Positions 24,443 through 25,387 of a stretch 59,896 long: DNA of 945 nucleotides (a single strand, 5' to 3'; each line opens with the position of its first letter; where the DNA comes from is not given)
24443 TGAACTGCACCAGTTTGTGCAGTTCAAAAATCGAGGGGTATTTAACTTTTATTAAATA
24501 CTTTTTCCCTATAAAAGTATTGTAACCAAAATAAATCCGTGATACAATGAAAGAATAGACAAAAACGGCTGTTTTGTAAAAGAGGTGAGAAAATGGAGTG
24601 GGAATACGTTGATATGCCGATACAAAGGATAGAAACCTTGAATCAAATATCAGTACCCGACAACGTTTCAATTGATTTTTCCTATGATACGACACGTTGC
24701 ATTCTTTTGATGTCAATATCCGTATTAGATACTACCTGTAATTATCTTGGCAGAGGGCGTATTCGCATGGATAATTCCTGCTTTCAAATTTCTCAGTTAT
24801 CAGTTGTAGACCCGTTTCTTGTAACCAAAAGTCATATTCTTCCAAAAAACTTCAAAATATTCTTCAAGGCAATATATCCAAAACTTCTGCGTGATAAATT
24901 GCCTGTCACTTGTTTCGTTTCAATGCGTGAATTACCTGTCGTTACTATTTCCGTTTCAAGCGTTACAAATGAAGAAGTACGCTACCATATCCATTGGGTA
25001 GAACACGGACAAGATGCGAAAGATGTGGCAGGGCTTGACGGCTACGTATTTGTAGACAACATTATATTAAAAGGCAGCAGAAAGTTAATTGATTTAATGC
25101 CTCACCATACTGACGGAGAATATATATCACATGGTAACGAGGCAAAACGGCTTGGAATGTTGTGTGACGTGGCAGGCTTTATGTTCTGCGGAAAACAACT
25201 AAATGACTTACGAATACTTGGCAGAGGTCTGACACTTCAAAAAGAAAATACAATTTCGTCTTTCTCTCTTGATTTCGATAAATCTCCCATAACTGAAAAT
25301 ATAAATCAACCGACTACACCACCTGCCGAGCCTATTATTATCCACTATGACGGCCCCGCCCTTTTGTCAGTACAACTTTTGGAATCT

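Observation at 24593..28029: Two-gene TerB-like/BrxD-like ATPase module inserted between thrS and the DnaD-like/dnaI pair: candidate minimal, helicase-less Shango-type defence system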

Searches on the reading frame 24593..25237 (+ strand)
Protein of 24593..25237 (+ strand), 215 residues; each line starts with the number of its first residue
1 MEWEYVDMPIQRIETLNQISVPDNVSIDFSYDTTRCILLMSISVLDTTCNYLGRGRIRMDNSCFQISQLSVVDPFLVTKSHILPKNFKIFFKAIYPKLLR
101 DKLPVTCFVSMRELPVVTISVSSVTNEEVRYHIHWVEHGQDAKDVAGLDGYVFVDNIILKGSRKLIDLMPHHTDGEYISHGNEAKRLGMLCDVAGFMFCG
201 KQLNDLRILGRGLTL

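Call 61: predict_structure(alignment_id=A2)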
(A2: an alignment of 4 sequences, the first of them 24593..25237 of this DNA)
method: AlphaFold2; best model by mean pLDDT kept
length: 215 residues; sequences in the alignment: 4
mean_pLDDT: 39.0   pTM: 0.32
mean pLDDT of the five models: 39.0, 38.6, 37.0, 36.8, 33.5
residues with pLDDT >= 90: 0; 70-90: 3; 50-70: 37; < 50: 175
segments of 3 or more residues with pLDDT < 50: 1-22, 24-44, 46-117, 137-166, 188-215
pLDDT, mean of each block of 10 residues (from residue 1): 30 27 45 43 43 37 34 29 28 32 28 40 56 53 38 38 46 65 54 32 31 23
secondary structure, 60 per line:
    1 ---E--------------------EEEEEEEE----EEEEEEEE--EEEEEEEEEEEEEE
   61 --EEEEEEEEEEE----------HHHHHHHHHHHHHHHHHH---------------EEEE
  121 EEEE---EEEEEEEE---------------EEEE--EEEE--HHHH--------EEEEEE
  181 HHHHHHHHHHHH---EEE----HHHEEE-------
elements in order: E25-32 E37-44 E47-60 E63-73 H84-101 E117-124 E128-135 E151-154 E157-160 H163-166 E175-180 H181-192 E196-198 E206-208

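Call 62: search_protein_representatives(protein=window:24593-25237:+)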
Query: 215 residues. Proteins with E-value up to 0.001 (for the whole library): 15; up to 1e-10: 10; up to 1e-30: 1. The best 15 are listed.
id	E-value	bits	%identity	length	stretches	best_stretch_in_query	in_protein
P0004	1.6e-59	217.6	50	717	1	4-213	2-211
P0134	3.8e-23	98.7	30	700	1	17-199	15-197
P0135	8.3e-23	97.6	31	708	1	7-211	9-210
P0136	1.1e-22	97.2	34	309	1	21-215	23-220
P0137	2.0e-21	93.1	30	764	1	17-214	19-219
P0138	2.5e-20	89.5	29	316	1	7-202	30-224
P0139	1.1e-17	80.9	34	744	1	46-200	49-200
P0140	5.3e-16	75.4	33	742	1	5-186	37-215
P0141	2.0e-12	63.7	34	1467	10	146-184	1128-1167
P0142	2.1e-11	60.4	27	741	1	18-177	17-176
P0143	1.6e-10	57.5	30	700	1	21-166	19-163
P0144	2.6e-08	50.2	29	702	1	24-163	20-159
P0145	8.7e-07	45.2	28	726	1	46-207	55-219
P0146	3.4e-05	40.0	23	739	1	19-201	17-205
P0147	4.4e-05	39.7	24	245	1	12-158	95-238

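Call 63: search_protein_families(library=pfam, proteins=[P0134, P0135, P0136, P0137, P0138, P0139, P0140, P0141, P0142, P0147], max_evalue=0.01)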
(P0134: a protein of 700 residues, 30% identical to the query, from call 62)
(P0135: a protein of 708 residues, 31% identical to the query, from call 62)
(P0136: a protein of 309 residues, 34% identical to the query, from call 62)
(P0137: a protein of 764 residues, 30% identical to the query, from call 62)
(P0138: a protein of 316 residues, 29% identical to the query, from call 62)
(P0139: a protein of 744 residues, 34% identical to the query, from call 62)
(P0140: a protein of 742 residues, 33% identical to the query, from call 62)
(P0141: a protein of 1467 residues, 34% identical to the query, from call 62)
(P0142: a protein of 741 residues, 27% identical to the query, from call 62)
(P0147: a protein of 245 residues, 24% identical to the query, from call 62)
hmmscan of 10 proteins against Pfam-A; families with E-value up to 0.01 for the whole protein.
P0134 (700 aa): 2 families
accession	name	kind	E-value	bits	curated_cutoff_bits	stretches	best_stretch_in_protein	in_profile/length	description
PF13208.11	TerB_N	-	3.3e-23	82.9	25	1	250-417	29-182/207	TerB N-terminal domain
PF15615.11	TerB_C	-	1.4e-10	42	26.3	1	539-694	7-145/148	TerB-C domain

P0135 (708 aa): 2 families
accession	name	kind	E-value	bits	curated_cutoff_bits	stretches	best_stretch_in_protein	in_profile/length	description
PF13208.11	TerB_N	-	2.9e-19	70.1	25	1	266-392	29-147/207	TerB N-terminal domain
PF15615.11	TerB_C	-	7.7e-08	33.1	26.3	1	559-702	9-147/148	TerB-C domain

P0136 (309 aa): 0 families

P0137 (764 aa): 2 families
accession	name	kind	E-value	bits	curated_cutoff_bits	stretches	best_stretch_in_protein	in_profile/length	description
PF13208.11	TerB_N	-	6.4e-24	85.3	25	1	285-457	24-182/207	TerB N-terminal domain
PF15615.11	TerB_C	-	0.0032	18.1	26.3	1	596-756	10-144/148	TerB-C domain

P0138 (316 aa): 0 families

P0139 (744 aa): 1 family
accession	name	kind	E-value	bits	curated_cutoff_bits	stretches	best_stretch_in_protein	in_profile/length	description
PF13208.11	TerB_N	-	1.1e-16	61.7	25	1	268-379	44-149/207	TerB N-terminal domain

P0140 (742 aa): 2 families
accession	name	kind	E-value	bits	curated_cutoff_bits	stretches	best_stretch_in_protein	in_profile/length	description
PF13208.11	TerB_N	-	2e-10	41.2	25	1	278-444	29-181/207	TerB N-terminal domain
PF15615.11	TerB_C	-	0.00068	20.3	26.3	1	582-741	12-145/148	TerB-C domain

P0141 (1467 aa): 1 family
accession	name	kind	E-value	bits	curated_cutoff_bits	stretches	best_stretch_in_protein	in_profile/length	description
PF24314.1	DUF7488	-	2.1e-24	86.7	27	0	971-1030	81-140/146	Domain of unknown function (DUF7488)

P0142 (741 aa): 1 family
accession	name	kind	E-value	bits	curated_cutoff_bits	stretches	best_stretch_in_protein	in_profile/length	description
PF13208.11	TerB_N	-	1.6e-29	103.5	25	1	293-457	37-187/207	TerB N-terminal domain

P0147 (245 aa): 0 families

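Call 68: find_encoding_contigs(protein=P0137, flank=10000, max_places=3)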
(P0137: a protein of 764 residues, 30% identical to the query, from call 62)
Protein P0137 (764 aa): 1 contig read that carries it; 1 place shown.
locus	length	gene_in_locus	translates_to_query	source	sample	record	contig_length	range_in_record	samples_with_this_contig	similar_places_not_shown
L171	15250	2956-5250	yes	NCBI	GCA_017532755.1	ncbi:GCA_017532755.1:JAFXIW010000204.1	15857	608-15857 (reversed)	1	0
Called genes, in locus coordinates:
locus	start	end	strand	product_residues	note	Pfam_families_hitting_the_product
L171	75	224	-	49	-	PF14206:Cys_rich_CPCC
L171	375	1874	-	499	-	PF00295:Glyco_hydro_28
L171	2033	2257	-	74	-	PF13443:HTH_26, PF13560:HTH_31 (weak), PF01381:HTH_3 (weak)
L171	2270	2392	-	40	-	PF11188:DUF2975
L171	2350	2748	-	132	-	PF11188:DUF2975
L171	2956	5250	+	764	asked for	PF13208:TerB_N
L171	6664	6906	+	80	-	PF06135:IreB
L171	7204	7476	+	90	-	-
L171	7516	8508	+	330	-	PF06347:SH3_4 (faint), PF08239:SH3_3, PF04970:LRAT (faint), PF00877:NLPC_P60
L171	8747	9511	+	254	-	PF00497:SBP_bac_3, PF10613:Lig_chan-Glu_bd (weak), PF12974:Phosphonate-bd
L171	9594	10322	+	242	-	PF00528:BPD_transp_1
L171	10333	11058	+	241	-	PF02463:SMC_N (faint), PF00005:ABC_tran, PF13304:AAA_21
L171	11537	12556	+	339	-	PF02912:Phe_tRNA-synt_N, PF01409:tRNA-synt_2d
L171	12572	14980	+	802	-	PF01588:tRNA_bind, PF03483:B3_4, PF03484:B5, PF17759:tRNA_synthFbeta, PF03147:FDX-ACB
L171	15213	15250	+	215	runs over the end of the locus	PF13847:Methyltransf_31 (weak), PF08241:Methyltransf_11, PF13649:Methyltransf_25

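Call 70: find_encoding_contigs(protein=P0134, flank=10000, max_places=3)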
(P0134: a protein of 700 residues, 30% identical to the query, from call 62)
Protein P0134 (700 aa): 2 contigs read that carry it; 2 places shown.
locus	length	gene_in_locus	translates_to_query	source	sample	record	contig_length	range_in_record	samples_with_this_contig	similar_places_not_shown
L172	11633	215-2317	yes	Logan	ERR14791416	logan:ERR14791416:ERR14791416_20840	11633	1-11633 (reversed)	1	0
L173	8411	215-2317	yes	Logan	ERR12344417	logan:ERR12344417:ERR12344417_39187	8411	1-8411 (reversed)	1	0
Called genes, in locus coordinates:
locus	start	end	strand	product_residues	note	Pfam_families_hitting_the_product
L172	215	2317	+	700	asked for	PF13208:TerB_N, PF15615:TerB_C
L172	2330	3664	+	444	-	PF10923:BrxC_BrxD, PF13191:AAA_16 (faint)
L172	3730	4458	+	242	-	PF02535:Zip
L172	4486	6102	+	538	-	PF01300:Sua5_yciO_yrdC, PF03481:Sua5_C, PF01121:CoaE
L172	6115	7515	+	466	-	PF02127:Peptidase_M18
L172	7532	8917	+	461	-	PF08245:Mur_ligase_M, PF02875:Mur_ligase_C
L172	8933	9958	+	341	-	PF05343:Peptidase_M42, PF01546:Peptidase_M20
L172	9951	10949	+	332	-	PF05343:Peptidase_M42, PF01546:Peptidase_M20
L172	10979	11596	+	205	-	-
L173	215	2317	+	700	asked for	PF13208:TerB_N, PF15615:TerB_C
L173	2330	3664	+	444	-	PF10923:BrxC_BrxD, PF13191:AAA_16 (faint)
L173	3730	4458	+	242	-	PF02535:Zip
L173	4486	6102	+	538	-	PF01300:Sua5_yciO_yrdC, PF03481:Sua5_C, PF01121:CoaE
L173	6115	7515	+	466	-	PF02127:Peptidase_M18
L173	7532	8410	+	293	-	?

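Call 72: find_encoding_contigs(protein=P0143, flank=10000, max_places=3)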
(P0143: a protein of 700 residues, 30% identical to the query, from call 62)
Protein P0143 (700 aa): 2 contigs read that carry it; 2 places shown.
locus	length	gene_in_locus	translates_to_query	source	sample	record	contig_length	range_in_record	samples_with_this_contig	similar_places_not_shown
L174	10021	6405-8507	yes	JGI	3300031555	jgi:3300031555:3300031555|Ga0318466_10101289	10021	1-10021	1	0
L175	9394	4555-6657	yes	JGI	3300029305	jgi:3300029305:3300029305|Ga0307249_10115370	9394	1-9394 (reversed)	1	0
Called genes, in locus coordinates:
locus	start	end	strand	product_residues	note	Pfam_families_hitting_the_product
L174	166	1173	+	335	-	PF05448:AXE1 (faint), PF22244:GCE_fung (faint)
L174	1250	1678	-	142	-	PF22381:Staph_reg_Sar_Rot (faint), PF01047:MarR, PF12802:MarR_2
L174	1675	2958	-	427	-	PF09989:DUF2229 (faint)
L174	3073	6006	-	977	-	PF01869:BcrAD_BadFG, PF09989:DUF2229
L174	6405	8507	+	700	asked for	PF13208:TerB_N, PF15615:TerB_C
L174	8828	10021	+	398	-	?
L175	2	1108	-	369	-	?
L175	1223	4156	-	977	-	PF01869:BcrAD_BadFG, PF09989:DUF2229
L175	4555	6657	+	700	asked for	PF13208:TerB_N, PF15615:TerB_C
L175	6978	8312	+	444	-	PF10923:BrxC_BrxD, PF13191:AAA_16 (weak)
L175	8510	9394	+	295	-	?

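Call 75: predict_structure(alignment_id=A3)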
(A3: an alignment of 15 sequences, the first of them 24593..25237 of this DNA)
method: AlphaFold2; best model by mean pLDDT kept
length: 215 residues; sequences in the alignment: 15
mean_pLDDT: 92.3   pTM: 0.80
mean pLDDT of the five models: 92.3, 92.3, 91.7, 91.2, 86.4
residues with pLDDT >= 90: 186; 70-90: 16; 50-70: 13; < 50: 0
segments of 3 or more residues with pLDDT < 50: none
pLDDT, mean of each block of 10 residues (from residue 1): 65 73 96 96 95 94 94 94 97 97 96 96 95 95 95 96 93 95 93 95 94 85
secondary structure, 60 per line:
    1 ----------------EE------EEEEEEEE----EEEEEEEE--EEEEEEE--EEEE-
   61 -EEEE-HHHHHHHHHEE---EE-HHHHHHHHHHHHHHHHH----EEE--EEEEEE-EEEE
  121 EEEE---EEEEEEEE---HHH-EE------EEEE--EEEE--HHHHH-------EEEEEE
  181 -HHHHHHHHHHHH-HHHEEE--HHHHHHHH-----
elements in order: E25-32 E37-44 E47-53 E56-59 E62-65 H67-75 H84-100 E105-107 E110-115 E117-124 E128-135 E151-154 E157-160 H163-167 E175-180 H182-193 E198-200 H203-210

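Call 78: fold_search(model_id=the predicted structure, library=pdb)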
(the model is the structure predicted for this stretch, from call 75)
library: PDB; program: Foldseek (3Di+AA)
matches with E <= 10: 828; with E <= 0.001: 0
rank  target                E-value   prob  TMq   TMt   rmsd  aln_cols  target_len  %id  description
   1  2a6a_A                1.7e-02  0.25  0.19  0.21  18.6       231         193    7  Crystal structure of Glycoprotein endopeptidase (tm0874) from THERMOTOGA MARITIMA at 2.50 A resolution (released 2005-07-19)
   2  4y0w_D                1.9e-02  0.18  0.14  0.15  14.2       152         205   12  YeaZ from Pseudomonas aeruginosa (released 2016-01-27)
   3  6s84_F                2.0e-02  0.18  0.17  0.18  18.9       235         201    5  TsaBDE complex from Thermotoga maritima (released 2019-07-17)
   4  5br9_A                3.1e-02  0.14  0.19  0.19  19.3       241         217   10  Crystal structure of an uncharacterized protein with similarity to peptidase YEAZ from Pseudomonas aeruginosa (released 2015-07-15)
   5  4y0w_A                3.5e-02  0.18  0.16  0.16  14.1       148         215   11  YeaZ from Pseudomonas aeruginosa (released 2016-01-27)
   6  4y0w_B                4.7e-02  0.16  0.16  0.16  13.9       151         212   11  YeaZ from Pseudomonas aeruginosa (released 2016-01-27)
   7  5br9_D                5.6e-02  0.18  0.17  0.17  13.8       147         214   10  Crystal structure of an uncharacterized protein with similarity to peptidase YEAZ from Pseudomonas aeruginosa (released 2015-07-15)
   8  6s84_C                6.0e-02  0.11  0.17  0.17  18.9       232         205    6  TsaBDE complex from Thermotoga maritima (released 2019-07-17)
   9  2a6a_B                7.6e-02  0.13  0.18  0.20  17.6       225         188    6  Crystal structure of Glycoprotein endopeptidase (tm0874) from THERMOTOGA MARITIMA at 2.50 A resolution (released 2005-07-19)
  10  5br9_B                8.6e-02  0.11  0.15  0.15  14.4       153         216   12  Crystal structure of an uncharacterized protein with similarity to peptidase YEAZ from Pseudomonas aeruginosa (released 2015-07-15)
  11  4nh7_A                1.2e-01  0.04  0.12  0.12  22.0       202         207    9  Correlation between chemotype-dependent binding conformations of HSP90 alpha/beta and isoform selectivity (released 2014-01-15)
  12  3lak_B                1.4e-01  0.11  0.13  0.08  15.3       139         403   13  Crystal structure of HIV-1 reverse transcriptase in complex with N1-heterocycle pyrimidinedione non-nucleoside inhibit (released 2010-02-23)
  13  3meg_B                1.7e-01  0.11  0.13  0.08  15.4       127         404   14  HIV-1 K103N Reverse Transcriptase in Complex with TMC278 (released 2010-05-12)
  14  6nak_C                1.8e-01  0.08  0.17  0.17  18.9       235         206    7  BACTERIAL PROTEIN COMPLEX TM BDE complex (released 2023-04-26)
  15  2xjj_A                1.9e-01  0.03  0.10  0.11  22.0       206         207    8  Structure of HSP90 with small molecule inhibitor bound (released 2010-08-11)
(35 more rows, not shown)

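Call 89: fold_search(model_id=the predicted structure, library=viral)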
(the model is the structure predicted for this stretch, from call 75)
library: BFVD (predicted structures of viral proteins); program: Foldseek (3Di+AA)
matches with E <= 10: 849; with E <= 0.001: 0
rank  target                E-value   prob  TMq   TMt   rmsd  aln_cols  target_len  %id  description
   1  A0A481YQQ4            2.0e-02  0.15  0.15  0.11  15.1       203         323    8  Uncharacterized protein [Marseillevirus LCMAC101]
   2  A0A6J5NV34            4.4e-02  0.35  0.23  0.15  12.1       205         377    9  Uncharacterized protein [uncultured Caudovirales phage]
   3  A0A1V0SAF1            1.1e-01  0.08  0.15  0.10  21.9       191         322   10  Uncharacterized protein [Catovirus CTV1]
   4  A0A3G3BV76            1.2e-01  0.16  0.22  0.20  11.6       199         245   10  HepA-related protein [Bacillus phage vB_BcoS-136]
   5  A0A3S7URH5            1.4e-01  0.09  0.14  0.09  18.1       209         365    9  (no name in the UniProt tables at hand)
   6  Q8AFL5                1.4e-01  0.08  0.17  0.08  14.7       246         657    6  Pol protein (Fragment) [Simian immunodeficiency virus]
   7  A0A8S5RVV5            1.4e-01  0.08  0.14  0.11  12.5       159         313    8  Uncharacterized protein [Siphoviridae sp. ctHip2]
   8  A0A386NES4            1.4e-01  0.07  0.14  0.06  14.5       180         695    7  Pol protein (Fragment) [Small ruminant lentivirus]
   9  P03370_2              1.4e-01  0.06  0.16  0.06  15.2       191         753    9  Gag-Pol polyprotein [Maedi visna virus (strain 1514)]
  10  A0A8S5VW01            1.4e-01  0.06  0.14  0.13  18.6       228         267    6  (no name in the UniProt tables at hand)
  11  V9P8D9                1.6e-01  0.10  0.20  0.08  15.0       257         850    8  (no name in the UniProt tables at hand)
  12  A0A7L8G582            1.7e-01  0.21  0.18  0.29  10.7       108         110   12  (no name in the UniProt tables at hand)
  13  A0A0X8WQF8            2.1e-01  0.08  0.17  0.14  12.3       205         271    9  (no name in the UniProt tables at hand)
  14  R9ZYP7                2.4e-01  0.33  0.16  0.22   5.9        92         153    8  Uncharacterized protein [Cellulophaga phage phi19:3]
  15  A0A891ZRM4            2.4e-01  0.05  0.16  0.06  14.2       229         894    7  Pol protein (Fragment) [Avian leukosis virus]
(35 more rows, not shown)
